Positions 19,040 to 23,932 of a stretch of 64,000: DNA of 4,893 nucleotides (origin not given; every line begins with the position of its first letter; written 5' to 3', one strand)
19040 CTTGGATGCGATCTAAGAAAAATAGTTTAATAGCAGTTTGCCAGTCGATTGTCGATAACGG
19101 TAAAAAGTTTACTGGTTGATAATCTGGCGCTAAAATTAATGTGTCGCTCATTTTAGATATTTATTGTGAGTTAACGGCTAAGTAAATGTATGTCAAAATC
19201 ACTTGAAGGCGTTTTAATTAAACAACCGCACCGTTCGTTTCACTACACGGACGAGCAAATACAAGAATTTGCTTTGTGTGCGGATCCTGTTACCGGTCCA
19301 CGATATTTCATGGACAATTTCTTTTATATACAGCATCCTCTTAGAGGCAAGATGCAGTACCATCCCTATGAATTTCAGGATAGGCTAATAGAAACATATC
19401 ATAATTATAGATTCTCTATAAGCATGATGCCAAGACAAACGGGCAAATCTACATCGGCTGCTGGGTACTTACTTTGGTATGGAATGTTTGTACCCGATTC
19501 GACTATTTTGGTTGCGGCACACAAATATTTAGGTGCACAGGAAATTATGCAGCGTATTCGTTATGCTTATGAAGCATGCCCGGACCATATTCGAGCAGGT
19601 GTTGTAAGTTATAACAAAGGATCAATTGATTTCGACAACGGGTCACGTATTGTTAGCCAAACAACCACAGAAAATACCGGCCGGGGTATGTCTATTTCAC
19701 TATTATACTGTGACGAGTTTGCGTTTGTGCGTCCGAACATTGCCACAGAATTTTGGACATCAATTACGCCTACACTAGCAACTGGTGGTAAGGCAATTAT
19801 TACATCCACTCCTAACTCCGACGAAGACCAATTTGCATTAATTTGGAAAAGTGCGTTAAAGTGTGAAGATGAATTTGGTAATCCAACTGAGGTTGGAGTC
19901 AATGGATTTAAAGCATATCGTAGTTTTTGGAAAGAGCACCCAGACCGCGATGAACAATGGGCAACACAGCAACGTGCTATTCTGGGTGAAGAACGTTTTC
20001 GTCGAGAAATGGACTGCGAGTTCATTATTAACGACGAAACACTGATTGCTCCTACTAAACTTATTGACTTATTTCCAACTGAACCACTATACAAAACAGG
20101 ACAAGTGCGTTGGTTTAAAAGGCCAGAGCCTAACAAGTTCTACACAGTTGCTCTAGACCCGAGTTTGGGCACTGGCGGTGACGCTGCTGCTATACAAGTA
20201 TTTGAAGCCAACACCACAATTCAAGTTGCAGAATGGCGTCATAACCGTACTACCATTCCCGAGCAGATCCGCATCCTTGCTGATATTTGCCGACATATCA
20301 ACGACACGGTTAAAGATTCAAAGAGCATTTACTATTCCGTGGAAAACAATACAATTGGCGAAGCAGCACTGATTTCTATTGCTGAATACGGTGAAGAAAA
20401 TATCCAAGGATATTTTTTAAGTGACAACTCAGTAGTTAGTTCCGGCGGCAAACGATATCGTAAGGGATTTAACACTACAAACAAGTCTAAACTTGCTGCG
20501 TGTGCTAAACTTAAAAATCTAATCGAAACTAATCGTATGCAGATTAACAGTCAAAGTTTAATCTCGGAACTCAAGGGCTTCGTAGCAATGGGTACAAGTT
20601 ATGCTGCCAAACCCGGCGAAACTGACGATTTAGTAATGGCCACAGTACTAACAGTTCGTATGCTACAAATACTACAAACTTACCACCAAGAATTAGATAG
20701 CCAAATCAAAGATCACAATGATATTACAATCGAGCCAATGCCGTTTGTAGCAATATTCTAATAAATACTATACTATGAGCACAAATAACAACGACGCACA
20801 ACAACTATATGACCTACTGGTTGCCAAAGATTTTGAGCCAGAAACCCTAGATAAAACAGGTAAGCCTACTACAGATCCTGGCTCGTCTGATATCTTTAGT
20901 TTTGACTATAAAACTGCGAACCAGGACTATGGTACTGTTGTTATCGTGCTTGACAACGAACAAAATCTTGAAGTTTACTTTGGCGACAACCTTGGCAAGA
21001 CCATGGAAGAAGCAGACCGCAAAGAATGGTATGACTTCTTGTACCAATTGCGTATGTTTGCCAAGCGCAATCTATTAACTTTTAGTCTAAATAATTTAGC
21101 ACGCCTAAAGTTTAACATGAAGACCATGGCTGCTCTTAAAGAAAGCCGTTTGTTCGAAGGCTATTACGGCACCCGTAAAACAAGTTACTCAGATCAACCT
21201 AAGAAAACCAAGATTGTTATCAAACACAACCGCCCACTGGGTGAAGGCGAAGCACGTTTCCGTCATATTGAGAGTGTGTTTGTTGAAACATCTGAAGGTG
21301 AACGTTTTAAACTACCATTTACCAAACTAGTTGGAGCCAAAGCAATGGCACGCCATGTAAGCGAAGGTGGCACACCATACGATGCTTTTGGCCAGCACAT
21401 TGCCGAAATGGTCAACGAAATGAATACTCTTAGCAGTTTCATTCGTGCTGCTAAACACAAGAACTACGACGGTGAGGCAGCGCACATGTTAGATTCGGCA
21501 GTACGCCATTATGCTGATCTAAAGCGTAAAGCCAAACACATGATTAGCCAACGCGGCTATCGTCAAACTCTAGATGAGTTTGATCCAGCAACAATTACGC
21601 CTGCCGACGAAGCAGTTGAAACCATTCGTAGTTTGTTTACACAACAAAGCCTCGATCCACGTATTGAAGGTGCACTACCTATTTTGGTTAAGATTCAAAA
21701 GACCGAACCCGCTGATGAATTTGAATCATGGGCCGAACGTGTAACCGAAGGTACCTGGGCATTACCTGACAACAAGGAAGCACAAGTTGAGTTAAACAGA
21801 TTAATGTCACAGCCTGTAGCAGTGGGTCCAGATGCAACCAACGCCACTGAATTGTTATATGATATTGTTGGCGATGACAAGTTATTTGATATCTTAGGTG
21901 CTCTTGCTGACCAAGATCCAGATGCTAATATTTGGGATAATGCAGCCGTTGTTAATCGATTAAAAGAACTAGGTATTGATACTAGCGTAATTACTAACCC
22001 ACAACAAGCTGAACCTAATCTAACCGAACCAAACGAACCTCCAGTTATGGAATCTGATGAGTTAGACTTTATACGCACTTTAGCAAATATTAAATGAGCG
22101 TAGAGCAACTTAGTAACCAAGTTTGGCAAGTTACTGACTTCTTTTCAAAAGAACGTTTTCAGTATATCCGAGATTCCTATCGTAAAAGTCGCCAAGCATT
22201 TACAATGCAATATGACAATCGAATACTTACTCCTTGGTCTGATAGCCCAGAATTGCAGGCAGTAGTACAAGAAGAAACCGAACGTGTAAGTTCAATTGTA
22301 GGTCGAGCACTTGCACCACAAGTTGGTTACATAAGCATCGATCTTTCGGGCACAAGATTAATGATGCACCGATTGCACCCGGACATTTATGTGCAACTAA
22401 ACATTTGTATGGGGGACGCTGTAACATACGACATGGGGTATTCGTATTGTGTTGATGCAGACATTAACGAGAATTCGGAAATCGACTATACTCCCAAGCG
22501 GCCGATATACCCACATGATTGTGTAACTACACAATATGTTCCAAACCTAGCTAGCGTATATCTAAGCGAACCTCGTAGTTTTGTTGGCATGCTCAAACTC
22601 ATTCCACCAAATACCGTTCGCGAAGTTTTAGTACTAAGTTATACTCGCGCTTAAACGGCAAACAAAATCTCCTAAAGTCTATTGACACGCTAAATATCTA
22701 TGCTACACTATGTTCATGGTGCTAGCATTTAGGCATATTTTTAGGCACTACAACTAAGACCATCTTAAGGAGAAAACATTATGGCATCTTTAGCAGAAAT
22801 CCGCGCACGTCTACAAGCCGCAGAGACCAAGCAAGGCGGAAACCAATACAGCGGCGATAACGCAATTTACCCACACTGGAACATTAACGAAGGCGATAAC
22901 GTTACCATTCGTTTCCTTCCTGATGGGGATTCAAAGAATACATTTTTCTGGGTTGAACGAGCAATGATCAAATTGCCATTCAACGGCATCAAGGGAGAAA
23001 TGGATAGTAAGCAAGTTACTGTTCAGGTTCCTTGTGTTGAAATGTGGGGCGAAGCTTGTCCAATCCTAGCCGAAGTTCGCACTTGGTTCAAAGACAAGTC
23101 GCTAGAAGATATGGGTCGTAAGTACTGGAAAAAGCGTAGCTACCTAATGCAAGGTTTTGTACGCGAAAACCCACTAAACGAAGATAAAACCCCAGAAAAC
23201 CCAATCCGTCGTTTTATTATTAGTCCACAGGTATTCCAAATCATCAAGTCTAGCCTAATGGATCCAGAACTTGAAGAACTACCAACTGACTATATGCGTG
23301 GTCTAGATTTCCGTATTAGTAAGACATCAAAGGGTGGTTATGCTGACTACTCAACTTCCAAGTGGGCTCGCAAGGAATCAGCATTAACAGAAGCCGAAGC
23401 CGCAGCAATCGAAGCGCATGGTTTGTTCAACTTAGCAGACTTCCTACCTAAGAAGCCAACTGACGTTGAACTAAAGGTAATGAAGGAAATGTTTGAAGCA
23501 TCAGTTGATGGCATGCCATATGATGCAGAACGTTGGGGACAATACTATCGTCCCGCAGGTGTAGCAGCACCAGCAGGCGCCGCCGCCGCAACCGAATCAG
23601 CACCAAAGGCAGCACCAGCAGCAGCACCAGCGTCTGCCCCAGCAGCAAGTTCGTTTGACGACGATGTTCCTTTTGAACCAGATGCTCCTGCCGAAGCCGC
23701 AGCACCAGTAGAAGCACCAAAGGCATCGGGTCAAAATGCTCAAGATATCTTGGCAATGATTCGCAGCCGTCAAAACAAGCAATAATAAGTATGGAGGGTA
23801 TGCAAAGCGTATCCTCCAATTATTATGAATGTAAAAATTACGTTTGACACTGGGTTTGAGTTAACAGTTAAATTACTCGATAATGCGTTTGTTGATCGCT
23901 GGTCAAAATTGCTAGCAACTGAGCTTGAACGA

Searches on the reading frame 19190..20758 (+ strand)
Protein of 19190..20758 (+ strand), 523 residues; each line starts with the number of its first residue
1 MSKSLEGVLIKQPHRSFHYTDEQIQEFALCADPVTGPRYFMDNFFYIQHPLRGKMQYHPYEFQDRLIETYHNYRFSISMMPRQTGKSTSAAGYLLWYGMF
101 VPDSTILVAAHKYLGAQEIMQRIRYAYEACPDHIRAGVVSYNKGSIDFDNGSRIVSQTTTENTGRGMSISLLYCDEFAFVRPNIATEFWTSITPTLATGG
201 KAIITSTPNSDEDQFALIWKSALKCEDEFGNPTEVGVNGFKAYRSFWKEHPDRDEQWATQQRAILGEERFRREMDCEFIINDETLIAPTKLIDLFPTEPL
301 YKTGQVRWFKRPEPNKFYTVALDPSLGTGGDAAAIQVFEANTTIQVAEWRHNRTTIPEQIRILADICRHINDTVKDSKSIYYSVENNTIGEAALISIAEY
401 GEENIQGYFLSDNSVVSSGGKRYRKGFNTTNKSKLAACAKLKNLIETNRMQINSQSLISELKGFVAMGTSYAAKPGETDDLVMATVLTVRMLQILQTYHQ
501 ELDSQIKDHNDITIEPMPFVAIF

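Call 12: search_protein_families(library=phrogs, proteins=[window:19190-20758:+], max_evalue=0.00001)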
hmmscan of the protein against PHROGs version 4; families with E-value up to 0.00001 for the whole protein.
window:19190-20758:+ (523 aa): 8 families
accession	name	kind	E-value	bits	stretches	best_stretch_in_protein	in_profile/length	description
phrog_36964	-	head and packaging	4.1e-112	376.8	2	86-506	434-867/890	terminase large subunit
phrog_5989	-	head and packaging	3.6e-46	158.9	1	16-277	103-333/347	terminase large subunit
phrog_2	-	head and packaging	3.6e-41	142.8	1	55-490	262-590/807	terminase large subunit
phrog_7579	-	head and packaging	6.3e-18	65.9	1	68-289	12-224/239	terminase large subunit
phrog_38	-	head and packaging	3.9e-14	53.2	1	37-497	273-708/760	terminase large subunit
phrog_9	-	head and packaging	2.5e-11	44.2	1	70-223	220-376/812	terminase large subunit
phrog_24361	-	head and packaging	6.4e-07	30.3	1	382-499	29-145/162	terminase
phrog_26724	-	unknown function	5.6e-06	27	1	57-210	33-185/192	-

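Call 14: search_dna_similar(query=window:19190-20758:+, collection=phages, mode=protein, max_rows=15)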
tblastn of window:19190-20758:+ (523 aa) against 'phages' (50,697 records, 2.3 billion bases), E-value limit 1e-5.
Records with a match: 2610; places in all: 2634; records where one place covers at least 80% of the query: 2234.
Best place of each record, by identity: <60% 2610.
By first word of the organism name: Escherichia 667; Synechococcus 378; Klebsiella 331; Salmonella 202; Vibrio 136; Shigella 89; Aeromonas 80; Acinetobacter 71; Cyanophage 61; Enterobacter 59; and 68 more.
By host as written in the record: - 470; Escherichia coli 277; Klebsiella pneumoniae 114; Synechococcus 107; Escherichia coli O157:H7 38; Synechococcus sp. 38; Salmonella enterica 29; Synechococcus sp. WH7803 28; and 586 more.
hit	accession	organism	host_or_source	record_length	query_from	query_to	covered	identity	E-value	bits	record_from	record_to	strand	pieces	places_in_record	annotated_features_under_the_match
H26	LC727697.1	Pseudomonas phage sp. 30-2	Pseudomonas aeruginosa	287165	1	520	99%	53.1%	0e+0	578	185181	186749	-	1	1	hypothetical protein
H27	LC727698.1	Pseudomonas phage sp. 30-3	Pseudomonas aeruginosa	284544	1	520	99%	53.1%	0e+0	578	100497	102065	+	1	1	hypothetical protein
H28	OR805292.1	Pseudomonas phage Cassandra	Pseudomonas aeruginosa PAO1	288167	1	520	99%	53.1%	0e+0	578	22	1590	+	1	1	terminase large subunit | hypothetical protein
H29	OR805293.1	Pseudomonas phage Deifobo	Pseudomonas aeruginosa PAO1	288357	1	520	99%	53.1%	0e+0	578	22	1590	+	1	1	terminase large subunit | hypothetical protein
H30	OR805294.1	Pseudomonas phage Ettore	Pseudomonas aeruginosa PAO1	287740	1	520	99%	53.1%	0e+0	578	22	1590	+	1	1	terminase large subunit | hypothetical protein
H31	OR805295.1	Pseudomonas phage Paride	Pseudomonas aeruginosa PAO1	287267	1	520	99%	53.1%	0e+0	578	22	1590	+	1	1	terminase large subunit | hypothetical protein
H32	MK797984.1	Pseudomonas phage vB_PaeM_PA5oct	-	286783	1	520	99%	53.1%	0e+0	578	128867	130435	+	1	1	hypothetical protein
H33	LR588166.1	Pseudomonas phage vB_PaeM_MIJ3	-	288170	1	520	99%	53.1%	0e+0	578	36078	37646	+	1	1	phage terminase, large ...: phage terminase, large subunit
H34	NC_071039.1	Pseudomonas phage vB_PaeM_PA5oct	-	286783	1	520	99%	53.1%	0e+0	578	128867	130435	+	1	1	terminase large subunit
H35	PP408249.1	Pseudomonas phage vB_Pa-PAC2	Pseudomonas aeruginosa PAO1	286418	1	520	99%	53.1%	0e+0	578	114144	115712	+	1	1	DNA terminase packaging enzyme large subunit | hypothetical protein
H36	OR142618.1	Pseudomonas phage Callisto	Pseudomonas aeruginosa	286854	1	520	99%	53.1%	0e+0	576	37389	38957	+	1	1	hypothetical protein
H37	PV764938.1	Sinorhizobium phage Phosso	Sinohrizobium meliloti NRRL L-50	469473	1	518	99%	49.3%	4e-161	513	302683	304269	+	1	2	terminase large subunit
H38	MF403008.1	Agrobacterium phage Atu_ph07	Agrobacterium tumefaciens C58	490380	87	508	81%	54.6%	5e-143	460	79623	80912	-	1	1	terminase DNA packaging enzyme large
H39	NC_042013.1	Agrobacterium phage Atu_ph07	Agrobacterium tumefaciens C58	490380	87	508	81%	54.6%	5e-143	460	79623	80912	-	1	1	terminase large subunit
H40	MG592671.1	Vibrio phage 2.275.O._10N.286.54.E11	Vibrio cyclitrophicus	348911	9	520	98%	43.3%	9e-136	439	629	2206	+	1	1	terminase-like family protein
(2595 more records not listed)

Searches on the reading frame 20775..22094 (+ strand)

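Call 12: search_protein_families(library=phrogs, proteins=[window:20775-22094:+], max_evalue=0.00001)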
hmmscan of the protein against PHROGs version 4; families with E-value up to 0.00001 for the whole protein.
window:20775-22094:+ (440 aa): 1 family
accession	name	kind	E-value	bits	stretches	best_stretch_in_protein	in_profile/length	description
phrog_13484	-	head and packaging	1.1e-14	55.2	1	113-268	112-263/428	virion structural protein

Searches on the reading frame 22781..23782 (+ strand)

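Call 12: search_protein_families(library=phrogs, proteins=[window:22781-23782:+], max_evalue=0.00001)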
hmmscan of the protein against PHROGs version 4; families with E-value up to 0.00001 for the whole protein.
window:22781-23782:+ (334 aa): 2 families
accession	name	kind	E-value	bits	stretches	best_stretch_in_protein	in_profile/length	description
phrog_1192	-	DNA, RNA and nucleotide metabolism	5.2e-69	234.2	1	1-328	2-324/326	single strand DNA binding protein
phrog_224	-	DNA, RNA and nucleotide metabolism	2.3e-07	32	1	4-211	14-213/318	single strand DNA binding protein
